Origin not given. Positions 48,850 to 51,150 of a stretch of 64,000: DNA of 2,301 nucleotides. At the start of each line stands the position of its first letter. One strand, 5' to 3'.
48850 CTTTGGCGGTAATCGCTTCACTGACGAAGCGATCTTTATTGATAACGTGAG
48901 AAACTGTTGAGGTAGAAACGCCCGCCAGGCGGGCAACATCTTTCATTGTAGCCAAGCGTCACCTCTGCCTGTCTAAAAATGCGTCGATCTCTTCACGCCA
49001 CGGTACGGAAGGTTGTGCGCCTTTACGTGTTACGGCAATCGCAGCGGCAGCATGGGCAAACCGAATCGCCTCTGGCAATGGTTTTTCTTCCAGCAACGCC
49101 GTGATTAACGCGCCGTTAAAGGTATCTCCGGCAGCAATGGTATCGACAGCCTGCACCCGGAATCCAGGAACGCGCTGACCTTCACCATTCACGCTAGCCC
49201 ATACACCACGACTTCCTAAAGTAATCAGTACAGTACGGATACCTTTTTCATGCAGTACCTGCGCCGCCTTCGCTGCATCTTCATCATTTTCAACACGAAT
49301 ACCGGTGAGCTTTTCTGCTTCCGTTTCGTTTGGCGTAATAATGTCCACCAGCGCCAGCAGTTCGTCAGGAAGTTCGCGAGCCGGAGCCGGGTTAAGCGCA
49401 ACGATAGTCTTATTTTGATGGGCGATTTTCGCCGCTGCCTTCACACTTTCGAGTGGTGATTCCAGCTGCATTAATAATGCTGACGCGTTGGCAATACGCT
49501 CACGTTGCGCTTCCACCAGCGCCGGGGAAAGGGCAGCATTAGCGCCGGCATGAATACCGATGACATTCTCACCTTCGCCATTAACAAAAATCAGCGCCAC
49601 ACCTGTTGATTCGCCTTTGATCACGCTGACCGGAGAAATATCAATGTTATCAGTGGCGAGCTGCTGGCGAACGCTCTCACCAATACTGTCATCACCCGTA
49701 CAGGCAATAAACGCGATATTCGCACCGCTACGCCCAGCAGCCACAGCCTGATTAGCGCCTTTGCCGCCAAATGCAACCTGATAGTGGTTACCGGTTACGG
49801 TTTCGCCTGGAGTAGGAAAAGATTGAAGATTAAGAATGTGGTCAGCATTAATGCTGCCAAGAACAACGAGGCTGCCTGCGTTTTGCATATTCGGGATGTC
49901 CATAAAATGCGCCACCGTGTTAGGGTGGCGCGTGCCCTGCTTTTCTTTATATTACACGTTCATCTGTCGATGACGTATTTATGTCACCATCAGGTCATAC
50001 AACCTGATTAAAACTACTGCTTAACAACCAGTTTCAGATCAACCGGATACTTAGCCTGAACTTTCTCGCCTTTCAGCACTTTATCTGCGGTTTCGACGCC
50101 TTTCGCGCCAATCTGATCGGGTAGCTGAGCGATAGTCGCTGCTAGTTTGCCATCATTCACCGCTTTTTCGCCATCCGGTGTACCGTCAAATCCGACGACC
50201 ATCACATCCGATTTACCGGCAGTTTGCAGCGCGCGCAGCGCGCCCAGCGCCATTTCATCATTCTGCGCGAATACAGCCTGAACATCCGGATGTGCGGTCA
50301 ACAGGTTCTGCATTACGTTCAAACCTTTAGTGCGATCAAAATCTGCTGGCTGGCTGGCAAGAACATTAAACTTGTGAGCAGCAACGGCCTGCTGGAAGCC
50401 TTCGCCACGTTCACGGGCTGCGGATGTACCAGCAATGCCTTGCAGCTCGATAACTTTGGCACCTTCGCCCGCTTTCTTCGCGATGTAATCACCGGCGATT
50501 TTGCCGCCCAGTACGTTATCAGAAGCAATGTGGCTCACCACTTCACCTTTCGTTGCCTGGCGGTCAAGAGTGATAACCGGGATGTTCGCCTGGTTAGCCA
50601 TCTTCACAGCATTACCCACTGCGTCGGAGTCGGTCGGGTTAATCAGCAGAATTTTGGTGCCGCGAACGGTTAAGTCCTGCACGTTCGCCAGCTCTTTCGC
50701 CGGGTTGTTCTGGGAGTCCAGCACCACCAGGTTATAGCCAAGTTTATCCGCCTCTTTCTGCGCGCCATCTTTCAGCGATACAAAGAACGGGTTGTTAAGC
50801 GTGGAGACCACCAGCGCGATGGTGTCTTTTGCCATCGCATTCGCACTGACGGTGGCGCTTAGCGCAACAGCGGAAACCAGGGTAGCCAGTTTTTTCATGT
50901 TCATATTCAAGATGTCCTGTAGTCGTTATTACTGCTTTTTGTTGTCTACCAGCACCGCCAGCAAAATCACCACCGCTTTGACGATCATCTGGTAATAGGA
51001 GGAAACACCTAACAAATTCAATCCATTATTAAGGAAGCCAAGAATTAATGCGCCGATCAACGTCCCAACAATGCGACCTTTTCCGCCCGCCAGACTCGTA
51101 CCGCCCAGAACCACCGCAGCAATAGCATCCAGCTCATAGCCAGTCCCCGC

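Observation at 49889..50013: Stable hairpin in the rbsB 3' UTR, candidate RbsZ-type sRNA or intra-operon attenuator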

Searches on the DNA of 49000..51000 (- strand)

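Call 3: search_rna_families(source=window, start=49000, end=51000, threshold=evalue, max_evalue=10, show_alignments=3)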
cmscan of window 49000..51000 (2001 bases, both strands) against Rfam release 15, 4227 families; matches with E-value up to 10: 4.
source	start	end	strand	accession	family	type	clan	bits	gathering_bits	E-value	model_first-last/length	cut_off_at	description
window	50150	50265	-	RF01424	snoR118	Gene; snRNA; snoRNA; CD-box;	CL00071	17.8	44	2.1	1-92/92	no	small nucleolar RNA snoR118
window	50479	50547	-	RF00588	SNORD41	Gene; snRNA; snoRNA; CD-box;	CL00058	17.3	41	5.9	1-70/70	no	Small nucleolar RNA SNORD41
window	50151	50265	-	RF01514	Afu_513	Gene; snRNA; snoRNA; CD-box;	-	13.6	48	6.1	1-103/103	no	A. fumigatus snoRNA Afu_513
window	49312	49366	-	RF03142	L2-Alphaproteobacteria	Cis-reg; leader;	-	13.5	37.8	3.5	1-66/66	no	L2-Alphaproteobacteria ribosomal protein leader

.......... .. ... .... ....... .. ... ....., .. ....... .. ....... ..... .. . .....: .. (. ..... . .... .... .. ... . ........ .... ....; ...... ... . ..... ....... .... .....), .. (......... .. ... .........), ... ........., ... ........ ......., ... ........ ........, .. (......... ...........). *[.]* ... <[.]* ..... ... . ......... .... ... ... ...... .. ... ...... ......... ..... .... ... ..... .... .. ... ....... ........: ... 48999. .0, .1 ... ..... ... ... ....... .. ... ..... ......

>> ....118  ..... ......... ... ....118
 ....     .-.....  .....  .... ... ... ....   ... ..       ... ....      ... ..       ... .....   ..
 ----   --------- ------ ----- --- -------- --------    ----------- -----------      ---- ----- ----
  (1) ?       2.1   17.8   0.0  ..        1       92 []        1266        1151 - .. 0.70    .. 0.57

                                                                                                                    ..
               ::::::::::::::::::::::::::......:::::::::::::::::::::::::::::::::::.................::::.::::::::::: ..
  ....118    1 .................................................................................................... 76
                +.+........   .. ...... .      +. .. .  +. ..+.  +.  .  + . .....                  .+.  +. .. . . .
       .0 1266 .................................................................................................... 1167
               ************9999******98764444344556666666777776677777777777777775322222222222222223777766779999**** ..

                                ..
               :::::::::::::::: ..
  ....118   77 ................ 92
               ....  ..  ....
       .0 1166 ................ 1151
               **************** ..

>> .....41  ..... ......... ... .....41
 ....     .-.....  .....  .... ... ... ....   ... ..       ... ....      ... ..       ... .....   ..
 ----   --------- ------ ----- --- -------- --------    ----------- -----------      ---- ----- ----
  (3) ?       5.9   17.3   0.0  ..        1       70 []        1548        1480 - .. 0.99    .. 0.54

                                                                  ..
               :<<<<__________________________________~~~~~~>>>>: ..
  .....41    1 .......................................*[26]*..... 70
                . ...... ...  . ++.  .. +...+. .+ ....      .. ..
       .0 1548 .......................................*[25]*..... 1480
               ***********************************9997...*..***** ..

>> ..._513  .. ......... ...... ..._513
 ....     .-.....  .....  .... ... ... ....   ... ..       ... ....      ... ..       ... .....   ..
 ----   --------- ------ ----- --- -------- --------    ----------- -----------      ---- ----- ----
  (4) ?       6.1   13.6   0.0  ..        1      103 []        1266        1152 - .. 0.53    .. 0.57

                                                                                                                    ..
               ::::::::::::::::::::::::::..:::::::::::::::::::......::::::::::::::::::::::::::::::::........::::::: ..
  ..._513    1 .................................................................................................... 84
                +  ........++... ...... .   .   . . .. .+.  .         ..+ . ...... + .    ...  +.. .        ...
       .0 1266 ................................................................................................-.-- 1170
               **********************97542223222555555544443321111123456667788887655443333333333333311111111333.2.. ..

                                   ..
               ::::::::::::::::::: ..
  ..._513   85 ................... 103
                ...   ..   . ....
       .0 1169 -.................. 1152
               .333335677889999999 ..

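Call 4: search_dna_similar(query=window:49700-50300:-, collection=ecoli_genomes, mode=near, max_rows=10)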
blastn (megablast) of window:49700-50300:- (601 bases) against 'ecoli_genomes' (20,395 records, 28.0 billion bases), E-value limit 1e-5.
Records with a match: 5399; places in all: 5406; records where one place covers at least 80% of the query: 5398.
Genomes with a match: 5398 of 5426; with a place that covers at least 80% of the query: 5397. Places per genome that has any: lowest 1, median 1, highest 2. On chromosomes: 5405 places; on plasmids: 1.
Best place of each record, by identity: >=99% 5000; 95-99% 394; 90-95% 5.
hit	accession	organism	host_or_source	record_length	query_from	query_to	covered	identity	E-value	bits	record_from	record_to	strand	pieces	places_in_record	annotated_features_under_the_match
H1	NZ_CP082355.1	Escherichia coli strain VCSW5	Soil/drain sediment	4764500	1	601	100%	99.8%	0e+0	1105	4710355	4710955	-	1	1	rbsB: ribose ABC transporter substrate-binding protein RbsB | rbsK: ribokinase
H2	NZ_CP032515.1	Escherichia coli strain 118UI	Homo sapiens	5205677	1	601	100%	99.7%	0e+0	1099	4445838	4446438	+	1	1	rbsB: ribose ABC transporter substrate-binding protein RbsB | rbsK: ribokinase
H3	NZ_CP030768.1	Escherichia coli strain 2017C-4173W12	missing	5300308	1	601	100%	99.7%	0e+0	1099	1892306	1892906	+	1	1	rbsB: ribose ABC transporter substrate-binding protein RbsB | rbsK: ribokinase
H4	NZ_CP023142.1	Escherichia coli strain CFSAN061770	missing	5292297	1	601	100%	99.7%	0e+0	1099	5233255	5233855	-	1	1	rbsB: ribose ABC transporter substrate-binding protein RbsB | rbsK: ribokinase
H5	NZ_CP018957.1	Escherichia coli strain Ecol_316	Homo sapiens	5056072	1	601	100%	99.7%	0e+0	1099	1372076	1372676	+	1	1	rbsB: ribose ABC transporter substrate-binding protein RbsB | rbsK: ribokinase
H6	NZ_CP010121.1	Escherichia coli strain C4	cow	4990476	1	601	100%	99.7%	0e+0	1099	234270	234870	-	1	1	rbsB: ribose ABC transporter substrate-binding protein RbsB | rbsK: ribokinase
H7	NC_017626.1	Escherichia coli 042 strain 042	-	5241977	1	601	100%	99.7%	0e+0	1099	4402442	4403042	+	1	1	rbsB: ribose ABC transporter substrate-binding protein RbsB | rbsK: ribokinase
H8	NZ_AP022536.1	Escherichia coli strain THO-008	Homo sapiens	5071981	1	601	100%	99.7%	0e+0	1099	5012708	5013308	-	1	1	rbsB: ribose ABC transporter substrate-binding protein RbsB | rbsK: ribokinase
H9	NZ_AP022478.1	Escherichia coli strain STN0717-11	-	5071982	1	601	100%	99.7%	0e+0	1099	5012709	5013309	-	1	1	rbsB: ribose ABC transporter substrate-binding protein RbsB | rbsK: ribokinase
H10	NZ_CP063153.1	Escherichia coli strain M7424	Homo sapiens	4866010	1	601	100%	99.7%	0e+0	1099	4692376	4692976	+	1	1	rbsB: ribose ABC transporter substrate-binding protein RbsB | rbsK: ribokinase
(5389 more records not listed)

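Call 26: search_dna_similar(query=window:49850-50160:-, collection=ecoli_genomes, mode=near, rows=spread, max_rows=40)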
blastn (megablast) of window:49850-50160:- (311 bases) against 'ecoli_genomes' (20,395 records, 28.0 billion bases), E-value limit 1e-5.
Records with a match: 5399; places in all: 5404; records where one place covers at least 80% of the query: 5398.
Genomes with a match: 5398 of 5426; with a place that covers at least 80% of the query: 5397. Places per genome that has any: lowest 1, median 1, highest 2. On chromosomes: 5403 places; on plasmids: 1.
Best place of each record, by identity: >=99% 5313; 95-99% 81; 90-95% 5.
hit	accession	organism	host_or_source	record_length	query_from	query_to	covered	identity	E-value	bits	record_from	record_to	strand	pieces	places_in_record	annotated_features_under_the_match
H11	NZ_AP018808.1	Escherichia coli strain E2865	Bos taurus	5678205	1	311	100%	100.0%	5e-161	575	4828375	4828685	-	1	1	rbsB: ribose ABC transporter substrate-binding protein RbsB | rbsK: ribokinase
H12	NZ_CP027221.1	Escherichia coli strain 2015C-3101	Homo sapiens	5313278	1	311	100%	100.0%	5e-161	575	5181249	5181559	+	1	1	rbsB: ribose ABC transporter substrate-binding protein RbsB | rbsK: ribokinase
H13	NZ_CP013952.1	Escherichia coli strain HST04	TAKARA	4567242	1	311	100%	100.0%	5e-161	575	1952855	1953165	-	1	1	rbsB: ribose ABC transporter substrate-binding protein RbsB | rbsK: ribokinase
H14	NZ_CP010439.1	Escherichia coli K-12 strain K-12 MG1655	not applicable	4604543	1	311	100%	100.0%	5e-161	575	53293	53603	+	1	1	rbsB: ribose ABC transporter substrate-binding protein RbsB | rbsK: ribokinase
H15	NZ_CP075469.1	Escherichia coli strain NT1W22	pig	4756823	1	311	100%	100.0%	5e-161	575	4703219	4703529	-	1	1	rbsB: ribose ABC transporter substrate-binding protein RbsB | rbsK: ribokinase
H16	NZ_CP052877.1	Escherichia coli strain C21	chicken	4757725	1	311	100%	100.0%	5e-161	575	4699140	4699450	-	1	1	rbsB: ribose ABC transporter substrate-binding protein RbsB | rbsK: ribokinase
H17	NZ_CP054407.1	Escherichia coli strain KCJ3K291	Homo sapiens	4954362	1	311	100%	100.0%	5e-161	575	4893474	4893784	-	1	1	rbsB: ribose ABC transporter substrate-binding protein RbsB | rbsK: ribokinase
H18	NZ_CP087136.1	Escherichia coli strain JW5503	the tolC deletion strain of the Keio ...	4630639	1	311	100%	100.0%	5e-161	575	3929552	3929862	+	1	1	rbsB: ribose ABC transporter substrate-binding protein RbsB | rbsK: ribokinase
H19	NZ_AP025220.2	Escherichia coli strain 2017.11.01CC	Homo sapiens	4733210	1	311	100%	100.0%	5e-161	575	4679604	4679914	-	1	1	rbsB: ribose ABC transporter substrate-binding protein RbsB | rbsK: ribokinase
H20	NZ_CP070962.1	Escherichia coli strain K-12 J53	missing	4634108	1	311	100%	100.0%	5e-161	575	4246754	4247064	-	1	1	rbsB: ribose ABC transporter substrate-binding protein RbsB | rbsK: ribokinase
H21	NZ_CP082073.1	Escherichia coli strain MS20659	Homo sapiens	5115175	1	311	100%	100.0%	5e-161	575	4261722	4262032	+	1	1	rbsB: ribose ABC transporter substrate-binding protein RbsB | rbsK: ribokinase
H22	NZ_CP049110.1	Escherichia coli strain WF5-5-T1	missing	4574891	1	311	100%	100.0%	5e-161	575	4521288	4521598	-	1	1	rbsB: ribose ABC transporter substrate-binding protein RbsB | rbsK: ribokinase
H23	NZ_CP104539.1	Escherichia coli strain E6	Poultry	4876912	1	311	100%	100.0%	5e-161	575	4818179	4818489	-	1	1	rbsB: ribose ABC transporter substrate-binding protein RbsB | rbsK: ribokinase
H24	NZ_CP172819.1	Escherichia coli strain BS-04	Gallus gallus domesticus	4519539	1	311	100%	100.0%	5e-161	575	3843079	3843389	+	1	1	rbsB: ribose ABC transporter substrate-binding protein RbsB | rbsK: ribokinase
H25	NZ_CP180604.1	Escherichia coli strain PS2Canimalfeces3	Cat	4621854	1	311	100%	100.0%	5e-161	575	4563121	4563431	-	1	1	rbsB: ribose ABC transporter substrate-binding protein RbsB | rbsK: ribokinase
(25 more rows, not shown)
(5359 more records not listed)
